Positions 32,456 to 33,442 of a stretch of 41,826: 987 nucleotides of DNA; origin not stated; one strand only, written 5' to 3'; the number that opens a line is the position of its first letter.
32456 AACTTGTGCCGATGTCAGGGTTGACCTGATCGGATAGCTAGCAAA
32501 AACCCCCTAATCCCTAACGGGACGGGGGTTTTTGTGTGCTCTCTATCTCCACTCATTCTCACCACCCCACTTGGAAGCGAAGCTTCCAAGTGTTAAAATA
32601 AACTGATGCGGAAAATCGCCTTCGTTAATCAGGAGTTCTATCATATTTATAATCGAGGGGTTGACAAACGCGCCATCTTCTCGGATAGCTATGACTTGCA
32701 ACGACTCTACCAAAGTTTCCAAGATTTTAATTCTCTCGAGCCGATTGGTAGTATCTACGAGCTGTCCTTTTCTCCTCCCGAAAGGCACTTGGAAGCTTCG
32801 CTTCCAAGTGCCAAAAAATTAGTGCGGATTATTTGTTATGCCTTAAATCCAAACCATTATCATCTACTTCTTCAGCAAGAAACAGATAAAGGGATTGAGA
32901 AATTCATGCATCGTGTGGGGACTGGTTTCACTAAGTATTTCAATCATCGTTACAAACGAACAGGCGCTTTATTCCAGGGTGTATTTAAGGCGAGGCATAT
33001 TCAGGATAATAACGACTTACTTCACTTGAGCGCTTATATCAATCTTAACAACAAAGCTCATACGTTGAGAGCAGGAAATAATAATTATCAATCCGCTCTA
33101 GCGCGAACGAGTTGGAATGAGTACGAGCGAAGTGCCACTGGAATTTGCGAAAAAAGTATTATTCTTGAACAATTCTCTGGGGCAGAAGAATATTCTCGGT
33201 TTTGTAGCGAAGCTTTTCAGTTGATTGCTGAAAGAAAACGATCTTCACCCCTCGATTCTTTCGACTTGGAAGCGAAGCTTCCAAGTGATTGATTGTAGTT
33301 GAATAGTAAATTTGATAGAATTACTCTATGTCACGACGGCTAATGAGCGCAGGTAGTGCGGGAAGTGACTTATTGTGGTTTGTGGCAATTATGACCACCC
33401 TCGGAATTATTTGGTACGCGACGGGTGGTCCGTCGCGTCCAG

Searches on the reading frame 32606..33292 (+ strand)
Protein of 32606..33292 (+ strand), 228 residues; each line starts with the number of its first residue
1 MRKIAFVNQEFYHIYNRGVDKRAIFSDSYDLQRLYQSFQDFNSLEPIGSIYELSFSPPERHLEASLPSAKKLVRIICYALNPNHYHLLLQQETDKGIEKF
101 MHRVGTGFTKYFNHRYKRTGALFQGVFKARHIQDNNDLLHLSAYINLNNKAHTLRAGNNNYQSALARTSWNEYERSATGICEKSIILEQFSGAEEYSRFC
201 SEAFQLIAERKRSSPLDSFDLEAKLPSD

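Call 19: search_protein_families(library=pfam, proteins=[window:32606-33292:+], max_evalue=0.01)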
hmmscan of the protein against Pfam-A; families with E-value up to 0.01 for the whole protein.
window:32606-33292:+ (228 aa): 1 family
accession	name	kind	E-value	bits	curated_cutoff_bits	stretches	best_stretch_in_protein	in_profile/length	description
PF01797.21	Y1_Tnp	-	6.9e-07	29.9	23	1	70-146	38-119/121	Transposase IS200 like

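Call 27: search_protein_families(library=ncbifam, proteins=[window:32606-33292:+], max_evalue=0.01)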
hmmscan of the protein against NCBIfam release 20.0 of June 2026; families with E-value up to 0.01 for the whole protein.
window:32606-33292:+ (228 aa): 1 family
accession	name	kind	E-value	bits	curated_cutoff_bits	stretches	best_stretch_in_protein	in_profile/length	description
NF047646.1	REP_Tyr_transpos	equivalog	7.6e-09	35.6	80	1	69-154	43-136/146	REP-associated tyrosine transposase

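Call 29: search_solved_structures(query=window:32606-33289:+, max_evalue=1, show_alignments=2)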
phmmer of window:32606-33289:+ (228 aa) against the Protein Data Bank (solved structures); distinct sequences matched with E-value up to 1: 0.

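Call 39: find_homologous_proteins(query=window:32606-33289:+)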
Query window:32606-33289:+ (228 aa): 2785 proteins with E <= 0.001 among 2858 candidates; the best 120 are listed.
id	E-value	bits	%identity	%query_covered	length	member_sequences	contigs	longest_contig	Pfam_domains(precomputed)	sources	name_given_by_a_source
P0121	1.4e-149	514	100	100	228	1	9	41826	PF01797.22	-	-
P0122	1.3e-111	390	76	100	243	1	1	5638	PF01797.22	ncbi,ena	-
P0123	7.3e-71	257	53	98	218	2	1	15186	PF01797.22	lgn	-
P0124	5.2e-69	251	75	68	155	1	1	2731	PF01797.22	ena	-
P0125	6.0e-69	250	56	93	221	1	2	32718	PF01797.22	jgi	jgi:REP element-mobilizing transposase RayT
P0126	8.7e-69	250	55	95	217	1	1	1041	PF01797.22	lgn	-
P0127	1.8e-68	249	52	96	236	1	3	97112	PF01797.22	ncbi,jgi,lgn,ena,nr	ncbi:transposase [Patescibacteria group bacterium]|nr:transposase [Patescibacteria group bacterium] 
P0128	5.0e-68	247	54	91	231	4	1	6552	PF01797.22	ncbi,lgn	ncbi:MAG: transposase [Patescibacteria group bacterium]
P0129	9.1e-68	246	54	100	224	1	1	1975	-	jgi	-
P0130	1.1e-67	246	52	97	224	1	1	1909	PF01797.22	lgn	-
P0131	1.1e-67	246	55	93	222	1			PF01797.22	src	-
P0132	1.1e-67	246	55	93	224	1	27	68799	PF01797.22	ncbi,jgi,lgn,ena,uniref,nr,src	ncbi:MAG: hypothetical protein A3H02_02320 [Candidatus Niyogibacteria bacterium RIFCSPLOWO2_12_FULL_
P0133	1.3e-67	246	54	95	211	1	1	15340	-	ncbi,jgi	-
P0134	1.4e-67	246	55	93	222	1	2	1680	PF01797.22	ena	-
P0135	1.7e-67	246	55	93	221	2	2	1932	PF01797.22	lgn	-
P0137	2.6e-67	245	54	95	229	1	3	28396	PF01797.22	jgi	-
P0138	3.9e-67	244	54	93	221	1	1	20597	PF01797.22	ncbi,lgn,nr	ncbi:MAG: transposase [Candidatus Pacebacteria bacterium]|nr:transposase [Candidatus Paceibacterota 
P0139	4.4e-67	244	53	91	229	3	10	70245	PF01797.22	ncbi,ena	ncbi:MAG: transposase [Patescibacteria group bacterium]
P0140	4.6e-67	244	54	97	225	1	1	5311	PF01797.22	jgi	-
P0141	5.3e-67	244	55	93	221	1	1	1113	PF01797.22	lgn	-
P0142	5.8e-67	244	54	95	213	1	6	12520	PF01797.22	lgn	-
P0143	6.1e-67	244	55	95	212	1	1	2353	PF01797.22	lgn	-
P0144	7.3e-67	244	53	93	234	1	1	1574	PF01797.22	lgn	-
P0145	8.2e-67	243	52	95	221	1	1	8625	PF01797.22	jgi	-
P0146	9.6e-67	243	55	93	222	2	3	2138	PF01797.22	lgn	-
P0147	9.7e-67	243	53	93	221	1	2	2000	PF01797.22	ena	-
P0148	1.6e-66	242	54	93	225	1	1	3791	PF01797.22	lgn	-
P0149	1.6e-66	242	53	95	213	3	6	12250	PF01797.22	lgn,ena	-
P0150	1.6e-66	242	54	93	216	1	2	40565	PF01797.22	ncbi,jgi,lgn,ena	ncbi:MAG: transposase [Candidatus Paceibacterota bacterium]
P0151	1.9e-66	242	56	93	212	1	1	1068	PF01797.22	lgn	-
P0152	2.6e-66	242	53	93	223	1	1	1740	PF01797.22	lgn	-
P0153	2.9e-66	242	52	94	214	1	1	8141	PF01797.22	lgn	-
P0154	3.4e-66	241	55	93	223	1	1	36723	PF01797.22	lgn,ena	-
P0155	3.5e-66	241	53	93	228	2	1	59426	PF01797.22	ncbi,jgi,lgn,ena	ncbi:MAG: transposase [Candidatus Paceibacterota bacterium]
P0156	3.8e-66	241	55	97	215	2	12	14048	PF01797.22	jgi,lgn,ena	-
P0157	4.0e-66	241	55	97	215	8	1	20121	PF01797.22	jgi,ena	-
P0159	4.8e-66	241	51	98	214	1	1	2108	PF01797.22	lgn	-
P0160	5.4e-66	241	54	93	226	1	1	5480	PF01797.22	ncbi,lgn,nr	ncbi:MAG: transposase [Candidatus Yonathbacteria bacterium]|nr:transposase [Candidatus Yonathbacteri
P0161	5.6e-66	241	54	93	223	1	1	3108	PF01797.22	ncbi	-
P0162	5.8e-66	241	53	95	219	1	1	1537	PF01797.22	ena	-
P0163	6.3e-66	240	53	97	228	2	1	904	PF01797.22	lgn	-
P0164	6.5e-66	240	51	93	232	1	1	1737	PF01797.22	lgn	-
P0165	6.8e-66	240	53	100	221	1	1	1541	PF01797.22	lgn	-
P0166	7.6e-66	240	54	95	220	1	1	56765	PF01797.22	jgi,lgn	jgi:REP element-mobilizing transposase RayT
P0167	7.8e-66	240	53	93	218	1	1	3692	PF01797.22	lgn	-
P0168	9.3e-66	240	52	92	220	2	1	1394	PF01797.22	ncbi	-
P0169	1.0e-65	240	53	93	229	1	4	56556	PF01797.22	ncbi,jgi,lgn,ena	-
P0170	1.1e-65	240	53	95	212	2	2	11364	PF01797.22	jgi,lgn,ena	-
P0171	1.1e-65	240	51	97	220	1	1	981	PF01797.22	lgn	-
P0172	1.1e-65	240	54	95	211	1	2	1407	PF01797.22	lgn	-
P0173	1.4e-65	239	55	91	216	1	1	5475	PF01797.22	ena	-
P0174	1.4e-65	239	54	97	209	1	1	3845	PF01797.22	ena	-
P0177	1.6e-65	239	53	93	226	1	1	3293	PF01797.22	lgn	-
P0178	1.6e-65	239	52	93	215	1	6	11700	PF01797.22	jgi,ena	-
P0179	1.7e-65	239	51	93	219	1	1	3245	PF01797.22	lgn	-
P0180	1.8e-65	239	52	92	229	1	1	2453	PF01797.22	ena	-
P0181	1.9e-65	239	54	93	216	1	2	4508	PF01797.22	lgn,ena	-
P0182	2.1e-65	239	57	93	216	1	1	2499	PF01797.22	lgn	-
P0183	2.5e-65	239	54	97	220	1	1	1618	PF01797.22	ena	-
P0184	2.5e-65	238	53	93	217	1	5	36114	PF01797.22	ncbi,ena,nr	ncbi:MAG: transposase [Candidatus Pacebacteria bacterium]|nr:transposase [Candidatus Paceibacterota 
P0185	2.6e-65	238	52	93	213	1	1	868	PF01797.22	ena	-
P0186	3.1e-65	238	54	97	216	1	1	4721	PF01797.22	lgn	-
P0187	3.2e-65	238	53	93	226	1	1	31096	PF01797.22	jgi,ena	-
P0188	3.3e-65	238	53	97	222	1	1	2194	PF01797.22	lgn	-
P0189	3.3e-65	238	53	97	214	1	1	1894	PF01797.22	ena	-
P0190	3.4e-65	238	53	93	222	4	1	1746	PF01797.22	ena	-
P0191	3.7e-65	238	54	93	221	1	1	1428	PF01797.22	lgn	-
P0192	4.0e-65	238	53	97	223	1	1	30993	PF01797.22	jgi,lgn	jgi:REP element-mobilizing transposase RayT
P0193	4.1e-65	238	54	93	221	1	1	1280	PF01797.22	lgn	-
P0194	4.2e-65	238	55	93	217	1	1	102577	PF01797.22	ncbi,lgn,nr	ncbi:MAG: transposase [bacterium]|nr:transposase [bacterium]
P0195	4.6e-65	238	54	93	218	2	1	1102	PF01797.22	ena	-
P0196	5.2e-65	237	55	93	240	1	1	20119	PF01797.22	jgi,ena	-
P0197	5.2e-65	237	52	95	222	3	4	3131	PF01797.22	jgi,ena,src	-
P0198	5.6e-65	237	51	93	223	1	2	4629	PF01797.22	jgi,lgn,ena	-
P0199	5.7e-65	237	53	94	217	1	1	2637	PF01797.22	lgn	-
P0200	6.5e-65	237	53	97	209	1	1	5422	PF01797.22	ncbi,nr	ncbi:MAG: transposase [Candidatus Parcubacteria bacterium]|nr:transposase [Candidatus Parcubacteria 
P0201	6.6e-65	237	54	93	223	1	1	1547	PF01797.22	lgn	-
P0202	7.3e-65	237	53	91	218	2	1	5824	PF01797.22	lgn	-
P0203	7.6e-65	237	54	93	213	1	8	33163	PF01797.22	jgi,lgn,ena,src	-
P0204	7.7e-65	237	52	92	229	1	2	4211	PF01797.22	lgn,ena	-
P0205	8.0e-65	237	53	93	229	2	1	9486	PF01797.22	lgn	-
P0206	8.3e-65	237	54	93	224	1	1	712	PF01797.22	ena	-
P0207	8.4e-65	237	53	93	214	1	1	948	PF01797.22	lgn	-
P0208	8.6e-65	237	51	97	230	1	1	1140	PF01797.22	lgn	-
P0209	8.6e-65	237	54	93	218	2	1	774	PF01797.22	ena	-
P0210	9.0e-65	237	50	97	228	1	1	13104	PF01797.22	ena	-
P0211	9.2e-65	237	53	98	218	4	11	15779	PF01797.22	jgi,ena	-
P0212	9.7e-65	237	54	93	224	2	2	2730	PF01797.22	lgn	-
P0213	9.7e-65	237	52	92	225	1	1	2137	PF01797.22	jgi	-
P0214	1.0e-64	236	53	93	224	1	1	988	PF01797.22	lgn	-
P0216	1.1e-64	236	51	96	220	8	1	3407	PF01797.22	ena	-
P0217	1.1e-64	236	51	96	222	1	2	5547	PF01797.22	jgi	-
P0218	1.2e-64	236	53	93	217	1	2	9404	PF01797.22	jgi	-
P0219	1.2e-64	236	54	93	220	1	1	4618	PF01797.22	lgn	-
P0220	1.2e-64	236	52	97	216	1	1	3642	PF01797.22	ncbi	-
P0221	1.3e-64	236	53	93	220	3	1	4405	PF01797.22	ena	-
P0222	1.3e-64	236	54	95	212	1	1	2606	PF01797.22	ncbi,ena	ncbi:MAG: transposase [Patescibacteria group bacterium]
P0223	1.4e-64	236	52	95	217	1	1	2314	PF01797.22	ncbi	-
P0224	1.4e-64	236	53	97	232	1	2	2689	PF01797.22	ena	-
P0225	1.4e-64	236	55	93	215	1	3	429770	PF01797.22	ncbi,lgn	-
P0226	1.5e-64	236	51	96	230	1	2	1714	PF01797.22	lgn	-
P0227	1.8e-64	236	50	96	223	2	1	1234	PF01797.22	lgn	-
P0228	1.9e-64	236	52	97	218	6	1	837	PF01797.22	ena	-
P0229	2.0e-64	236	51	95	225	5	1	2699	PF01797.22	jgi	-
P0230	2.0e-64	236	51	96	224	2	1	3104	PF01797.22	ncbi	-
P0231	2.1e-64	235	55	88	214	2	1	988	PF01797.22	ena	-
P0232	2.2e-64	235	52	93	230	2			PF01797.22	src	-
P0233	2.2e-64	235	52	93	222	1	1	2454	PF01797.22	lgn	-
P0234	2.2e-64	235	53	95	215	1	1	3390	PF01797.22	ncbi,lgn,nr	ncbi:MAG: transposase [bacterium]|nr:transposase [bacterium]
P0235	2.3e-64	235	56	93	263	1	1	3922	PF01797.22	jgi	jgi:REP element-mobilizing transposase RayT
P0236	2.3e-64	235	53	93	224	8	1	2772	PF01797.22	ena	-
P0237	2.4e-64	235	53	93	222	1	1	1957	PF01797.22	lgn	-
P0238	2.5e-64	235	55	93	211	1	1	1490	PF01797.22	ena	-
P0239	2.8e-64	235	52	97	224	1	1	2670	PF01797.22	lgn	-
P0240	3.0e-64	235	52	93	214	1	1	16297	PF01797.22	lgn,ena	-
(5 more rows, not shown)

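Call 40: find_encoding_contigs(protein=P0122, flank=6000, max_places=1)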
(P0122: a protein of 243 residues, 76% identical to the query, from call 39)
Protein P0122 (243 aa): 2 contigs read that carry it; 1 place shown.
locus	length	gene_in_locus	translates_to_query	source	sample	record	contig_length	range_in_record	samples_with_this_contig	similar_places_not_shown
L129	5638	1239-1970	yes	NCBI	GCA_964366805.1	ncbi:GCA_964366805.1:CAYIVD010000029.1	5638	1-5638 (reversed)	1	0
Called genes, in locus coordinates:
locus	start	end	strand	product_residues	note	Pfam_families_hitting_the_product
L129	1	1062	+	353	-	?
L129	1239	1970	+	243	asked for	PF01797:Y1_Tnp (weak)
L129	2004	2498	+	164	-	-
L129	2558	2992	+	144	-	-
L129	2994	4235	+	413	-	PF00801:PKD, PF18911:PKD_4, PF00932:LTD (weak)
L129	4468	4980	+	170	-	PF00466:Ribosomal_L10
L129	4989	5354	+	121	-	PF16320:Ribosomal_L12_N, PF00542:Ribosomal_L12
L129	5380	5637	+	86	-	?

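Call 41: find_encoding_contigs(protein=P0132, flank=10000, max_places=1)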
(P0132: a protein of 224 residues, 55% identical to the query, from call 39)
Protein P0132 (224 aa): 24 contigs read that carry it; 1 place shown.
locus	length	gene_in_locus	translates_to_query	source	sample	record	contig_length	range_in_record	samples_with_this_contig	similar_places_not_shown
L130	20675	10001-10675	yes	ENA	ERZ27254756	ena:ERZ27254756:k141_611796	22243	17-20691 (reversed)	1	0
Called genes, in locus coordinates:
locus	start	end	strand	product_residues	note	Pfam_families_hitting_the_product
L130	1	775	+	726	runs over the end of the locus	PF07731:Cu-oxidase_2 (weak), PF07732:Cu-oxidase_3 (faint)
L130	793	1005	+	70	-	PF00403:HMA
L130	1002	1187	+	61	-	-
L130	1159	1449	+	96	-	PF13192:Thioredoxin_3, PF00462:Glutaredoxin (weak)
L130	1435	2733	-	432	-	PF00587:tRNA-synt_2b, PF03129:HGTP_anticodon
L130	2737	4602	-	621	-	-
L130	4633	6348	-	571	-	PF01411:tRNA-synt_2c, PF07973:tRNA_SAD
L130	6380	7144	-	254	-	PF01026:TatD_DNase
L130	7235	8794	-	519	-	PF00133:tRNA-synt_1, PF01406:tRNA-synt_1e, PF09334:tRNA-synt_1g, PF00133:tRNA-synt_1, PF08264:Anticodon_1 (weak)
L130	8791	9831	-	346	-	PF01594:AI-2E_transport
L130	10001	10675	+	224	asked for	PF01797:Y1_Tnp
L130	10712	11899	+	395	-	-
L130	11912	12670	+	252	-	PF00902:TatC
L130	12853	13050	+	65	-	-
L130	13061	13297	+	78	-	-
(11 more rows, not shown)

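Call 42: find_encoding_contigs(protein=P0125, flank=10000, max_places=1)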
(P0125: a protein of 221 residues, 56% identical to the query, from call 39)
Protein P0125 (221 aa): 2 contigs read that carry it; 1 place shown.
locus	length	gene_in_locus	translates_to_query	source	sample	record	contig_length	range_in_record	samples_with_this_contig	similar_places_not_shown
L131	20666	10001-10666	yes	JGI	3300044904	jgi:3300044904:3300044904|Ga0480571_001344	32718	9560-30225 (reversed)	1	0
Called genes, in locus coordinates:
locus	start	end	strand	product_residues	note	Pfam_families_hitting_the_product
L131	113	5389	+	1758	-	PF13884:Peptidase_S74 (weak), PF16403:Bact_surface_Ig-like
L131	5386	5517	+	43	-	-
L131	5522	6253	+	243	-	PF02498:Bro-N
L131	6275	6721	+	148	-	PF02452:PemK_toxin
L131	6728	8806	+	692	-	PF13385:Laminin_G_3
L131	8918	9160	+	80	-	-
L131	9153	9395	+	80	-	PF07927:HicA_toxin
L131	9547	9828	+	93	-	-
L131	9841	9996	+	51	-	-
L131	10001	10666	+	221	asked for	PF01797:Y1_Tnp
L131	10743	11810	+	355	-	PF00044:Gp_dh_N, PF02800:Gp_dh_C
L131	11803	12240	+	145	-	PF02502:LacAB_rpiB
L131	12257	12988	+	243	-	PF00834:Ribul_P_3_epim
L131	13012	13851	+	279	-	PF00456:Transketolase_N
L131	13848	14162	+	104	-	PF05973:Gp49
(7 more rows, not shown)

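Call 46: find_related_loci(query=A2, collection=metagenome_contigs, flank=10000)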
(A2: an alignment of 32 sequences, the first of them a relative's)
Query A2 (228 aa) in metagenome_contigs; peptide patterns used: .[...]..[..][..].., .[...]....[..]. (x = any residue, [..] = any of these).
600 stretches matched a pattern (row limit reached: there are more); 562 encode a relative of the query (tblastn E <= 1e-3); the best 80 are kept; 80 distinct loci.
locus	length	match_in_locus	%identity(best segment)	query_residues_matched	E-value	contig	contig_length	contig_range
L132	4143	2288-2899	54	1-207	3e-73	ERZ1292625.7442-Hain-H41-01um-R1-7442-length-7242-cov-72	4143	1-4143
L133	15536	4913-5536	53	1-212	8e-72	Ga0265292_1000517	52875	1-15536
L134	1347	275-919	51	1-216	2e-74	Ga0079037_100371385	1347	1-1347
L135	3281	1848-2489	50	1-211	3e-70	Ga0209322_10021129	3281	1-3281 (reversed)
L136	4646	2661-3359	49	1-228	4e-70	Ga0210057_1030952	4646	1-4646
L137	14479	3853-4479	54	1-212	1e-69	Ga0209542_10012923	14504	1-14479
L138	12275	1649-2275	53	1-211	2e-69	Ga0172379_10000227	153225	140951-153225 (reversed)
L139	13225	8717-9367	51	1-222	2e-69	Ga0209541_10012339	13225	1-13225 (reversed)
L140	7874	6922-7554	52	1-211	4e-69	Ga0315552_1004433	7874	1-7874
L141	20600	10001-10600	53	2-211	9e-69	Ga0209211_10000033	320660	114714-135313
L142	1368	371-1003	49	1-222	1e-72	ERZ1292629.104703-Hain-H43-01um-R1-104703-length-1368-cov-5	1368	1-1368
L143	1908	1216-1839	51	2-213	1e-70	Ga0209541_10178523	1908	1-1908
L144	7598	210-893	50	1-228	2e-68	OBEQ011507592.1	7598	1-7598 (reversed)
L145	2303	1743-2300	56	1-193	8e-70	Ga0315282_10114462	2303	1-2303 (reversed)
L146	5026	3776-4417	52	1-211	5e-68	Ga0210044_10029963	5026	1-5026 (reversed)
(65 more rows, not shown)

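Call 52: search_solved_structures(query=A2, max_evalue=1, show_alignments=2)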
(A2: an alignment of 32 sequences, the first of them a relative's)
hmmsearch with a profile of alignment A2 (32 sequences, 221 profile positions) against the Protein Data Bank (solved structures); distinct sequences matched with E-value up to 1: 13.
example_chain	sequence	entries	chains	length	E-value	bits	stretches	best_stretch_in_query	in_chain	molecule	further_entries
3mwq_A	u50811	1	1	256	0.0035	20.4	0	124-208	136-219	Ribonuclease pancreatic, LINKER, Ribonuclease pancreatic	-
3mwr_A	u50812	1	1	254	0.006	19.6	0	126-208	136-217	Ribonuclease pancreatic, LINKER, Ribonuclease pancreatic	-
3mx8_A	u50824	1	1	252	0.016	18.2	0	127-208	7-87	Ribonuclease pancreatic, LINKER, Ribonuclease pancreatic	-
1izr_A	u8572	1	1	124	0.31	14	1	127-208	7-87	RIBONUCLEASE A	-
3fl0_A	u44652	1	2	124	0.45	13.5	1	127-208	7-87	Ribonuclease pancreatic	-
1a5p_A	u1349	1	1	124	0.58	13.1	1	127-209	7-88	RIBONUCLEASE A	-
1izq_A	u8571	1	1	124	0.64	13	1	127-208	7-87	RIBONUCLEASE A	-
3di7_A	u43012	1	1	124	0.65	12.9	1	127-208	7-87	Ribonuclease pancreatic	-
3ql1_A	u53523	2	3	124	0.77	12.7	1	126-208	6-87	Ribonuclease pancreatic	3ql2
3rsk_A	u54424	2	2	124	0.8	12.7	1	127-208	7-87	RIBONUCLEASE A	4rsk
1ymr_A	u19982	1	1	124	0.81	12.6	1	127-209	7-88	Ribonuclease pancreatic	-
1srn_A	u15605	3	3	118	0.84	12.6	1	127-208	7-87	RIBONUCLEASE A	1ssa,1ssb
3fl1_A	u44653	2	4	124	0.94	12.4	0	127-208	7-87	Ribonuclease pancreatic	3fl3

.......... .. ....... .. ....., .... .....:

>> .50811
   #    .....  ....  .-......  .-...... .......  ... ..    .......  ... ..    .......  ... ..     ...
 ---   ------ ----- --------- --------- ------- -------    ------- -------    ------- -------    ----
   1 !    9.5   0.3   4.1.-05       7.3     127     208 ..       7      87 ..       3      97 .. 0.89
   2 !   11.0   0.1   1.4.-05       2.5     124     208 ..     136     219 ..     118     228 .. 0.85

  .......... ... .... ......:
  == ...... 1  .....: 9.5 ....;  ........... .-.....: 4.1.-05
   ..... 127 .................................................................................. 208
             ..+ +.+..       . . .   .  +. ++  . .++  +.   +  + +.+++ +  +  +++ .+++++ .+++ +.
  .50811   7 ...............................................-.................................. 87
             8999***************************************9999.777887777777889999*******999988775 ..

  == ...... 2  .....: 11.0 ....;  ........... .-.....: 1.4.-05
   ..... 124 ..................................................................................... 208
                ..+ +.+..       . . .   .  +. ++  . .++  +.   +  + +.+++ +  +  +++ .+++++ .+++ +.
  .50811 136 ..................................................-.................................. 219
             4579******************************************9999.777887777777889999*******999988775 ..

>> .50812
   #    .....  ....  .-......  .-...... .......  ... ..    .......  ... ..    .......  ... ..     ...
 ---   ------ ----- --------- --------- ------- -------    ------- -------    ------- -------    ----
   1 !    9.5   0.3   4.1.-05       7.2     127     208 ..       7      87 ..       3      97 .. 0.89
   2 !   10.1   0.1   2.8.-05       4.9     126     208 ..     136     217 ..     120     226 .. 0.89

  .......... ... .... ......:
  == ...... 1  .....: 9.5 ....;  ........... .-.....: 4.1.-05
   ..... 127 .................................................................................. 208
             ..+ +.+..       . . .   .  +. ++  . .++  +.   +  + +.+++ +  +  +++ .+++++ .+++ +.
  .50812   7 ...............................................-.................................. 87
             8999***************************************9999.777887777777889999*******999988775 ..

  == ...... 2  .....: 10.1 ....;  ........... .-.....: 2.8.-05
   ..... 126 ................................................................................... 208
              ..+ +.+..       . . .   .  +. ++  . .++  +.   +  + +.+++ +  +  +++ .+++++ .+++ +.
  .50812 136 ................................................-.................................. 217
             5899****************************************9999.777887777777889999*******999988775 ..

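Call 61: predict_structure(alignment_id=A2)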
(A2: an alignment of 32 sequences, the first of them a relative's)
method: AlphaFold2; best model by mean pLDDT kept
length: 228 residues; sequences in the alignment: 32
mean_pLDDT: 80.0   pTM: 0.80
mean pLDDT of the five models: 80.0, 78.4, 78.4, 78.2, 75.7
residues with pLDDT >= 90: 85; 70-90: 85; 50-70: 38; < 50: 20
segments of 3 or more residues with pLDDT < 50: 155-159, 216-228
pLDDT, mean of each block of 10 residues (from residue 1): 81 82 83 88 75 58 67 95 90 94 87 84 77 95 90 53 75 87 95 94 87 58 36
secondary structure, 60 per line:
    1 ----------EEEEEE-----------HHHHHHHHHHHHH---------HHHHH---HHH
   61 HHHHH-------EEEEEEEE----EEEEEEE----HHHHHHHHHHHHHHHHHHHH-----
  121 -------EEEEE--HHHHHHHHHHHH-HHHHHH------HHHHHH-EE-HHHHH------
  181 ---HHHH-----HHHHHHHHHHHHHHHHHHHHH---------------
elements in order: E11-16 H28-40 H50-54 H58-65 E73-80 E85-91 H96-115 E128-132 H135-146 H148-153 H160-165 H170-174 H184-187 H193-213
